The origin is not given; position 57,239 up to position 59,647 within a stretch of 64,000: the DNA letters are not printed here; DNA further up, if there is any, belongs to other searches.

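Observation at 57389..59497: REC / catalytically degenerate sigma54-type AAA+ / Ser-Thr kinase fusion protein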

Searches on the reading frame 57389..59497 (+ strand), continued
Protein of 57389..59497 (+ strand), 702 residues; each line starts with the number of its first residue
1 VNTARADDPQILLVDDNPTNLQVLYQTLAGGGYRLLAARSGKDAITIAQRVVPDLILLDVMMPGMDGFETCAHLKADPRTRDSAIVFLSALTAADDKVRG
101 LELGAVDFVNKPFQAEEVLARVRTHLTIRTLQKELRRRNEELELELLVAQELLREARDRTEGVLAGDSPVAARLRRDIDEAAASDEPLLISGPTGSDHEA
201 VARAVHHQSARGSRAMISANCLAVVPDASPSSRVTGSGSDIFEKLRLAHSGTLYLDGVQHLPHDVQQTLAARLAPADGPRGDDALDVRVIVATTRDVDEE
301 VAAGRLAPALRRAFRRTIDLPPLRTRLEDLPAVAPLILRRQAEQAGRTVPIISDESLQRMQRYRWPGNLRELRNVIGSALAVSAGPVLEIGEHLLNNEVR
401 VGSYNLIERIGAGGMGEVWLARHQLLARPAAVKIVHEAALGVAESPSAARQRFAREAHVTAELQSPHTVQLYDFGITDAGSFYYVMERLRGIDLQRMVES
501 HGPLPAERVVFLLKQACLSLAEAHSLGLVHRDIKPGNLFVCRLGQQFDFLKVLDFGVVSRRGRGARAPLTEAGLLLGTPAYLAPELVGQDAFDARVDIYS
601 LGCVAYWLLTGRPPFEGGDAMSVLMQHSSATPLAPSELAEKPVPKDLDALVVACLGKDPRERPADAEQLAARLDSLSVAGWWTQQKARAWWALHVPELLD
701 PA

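Call 78: find_encoding_contigs(protein=P0144, flank=5000, max_places=1)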
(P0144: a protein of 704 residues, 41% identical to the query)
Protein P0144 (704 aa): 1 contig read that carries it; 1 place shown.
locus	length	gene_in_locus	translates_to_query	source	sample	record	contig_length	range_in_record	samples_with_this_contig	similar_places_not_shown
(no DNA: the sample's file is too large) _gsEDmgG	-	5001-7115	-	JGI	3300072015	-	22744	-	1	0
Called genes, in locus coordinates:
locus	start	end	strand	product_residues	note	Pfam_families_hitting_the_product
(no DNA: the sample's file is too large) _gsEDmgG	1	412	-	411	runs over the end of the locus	PF00764:Arginosuc_synth, PF20979:Arginosuc_syn_C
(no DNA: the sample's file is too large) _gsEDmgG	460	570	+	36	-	-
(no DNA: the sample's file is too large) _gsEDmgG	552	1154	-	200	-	PF13563:2_5_RNA_ligase2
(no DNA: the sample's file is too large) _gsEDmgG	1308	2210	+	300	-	PF11563:Protoglobin, PF01740:STAS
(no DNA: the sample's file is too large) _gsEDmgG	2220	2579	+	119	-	-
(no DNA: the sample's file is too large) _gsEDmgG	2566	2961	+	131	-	PF13581:HATPase_c_2, PF02518:HATPase_c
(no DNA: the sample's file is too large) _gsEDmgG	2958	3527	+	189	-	PF07228:SpoIIE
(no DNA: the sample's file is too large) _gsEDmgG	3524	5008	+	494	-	PF00512:HisKA, PF02518:HATPase_c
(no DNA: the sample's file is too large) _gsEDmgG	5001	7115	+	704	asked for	PF00072:Response_reg, PF00158:Sigma54_activat, PF14532:Sigma54_activ_2 (weak), PF25601:AAA_lid_14, PF00069:Pkinase, PF07714:PK_Tyr_Ser-Thr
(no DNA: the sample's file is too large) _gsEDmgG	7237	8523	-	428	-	PF03952:Enolase_N, PF00113:Enolase_C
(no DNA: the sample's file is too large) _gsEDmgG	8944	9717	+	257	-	PF01925:TauE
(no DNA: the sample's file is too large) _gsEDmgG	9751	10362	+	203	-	PF03831:YjdM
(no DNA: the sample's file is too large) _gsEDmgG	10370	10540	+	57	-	?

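Call 79: find_encoding_contigs(protein=P0130, flank=5000, max_places=1)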
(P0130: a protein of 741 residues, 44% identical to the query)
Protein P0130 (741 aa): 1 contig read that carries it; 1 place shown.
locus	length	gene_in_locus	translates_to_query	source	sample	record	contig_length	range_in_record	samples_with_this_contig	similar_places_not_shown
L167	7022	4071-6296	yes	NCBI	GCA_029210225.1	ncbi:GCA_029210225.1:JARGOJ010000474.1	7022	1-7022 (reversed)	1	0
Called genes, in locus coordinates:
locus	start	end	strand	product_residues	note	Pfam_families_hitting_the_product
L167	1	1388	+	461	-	PF01636:APH (faint), PF06293:Kdo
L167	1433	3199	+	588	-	-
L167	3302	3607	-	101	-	PF01197:Ribosomal_L31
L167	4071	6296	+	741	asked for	PF00072:Response_reg, PF00158:Sigma54_activat, PF14532:Sigma54_activ_2, PF25601:AAA_lid_14, PF00069:Pkinase, PF07714:PK_Tyr_Ser-Thr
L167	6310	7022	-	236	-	?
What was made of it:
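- One REC-type locus (L167, a 7-kb contig) has no adjacent histidine kinase (call 79).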
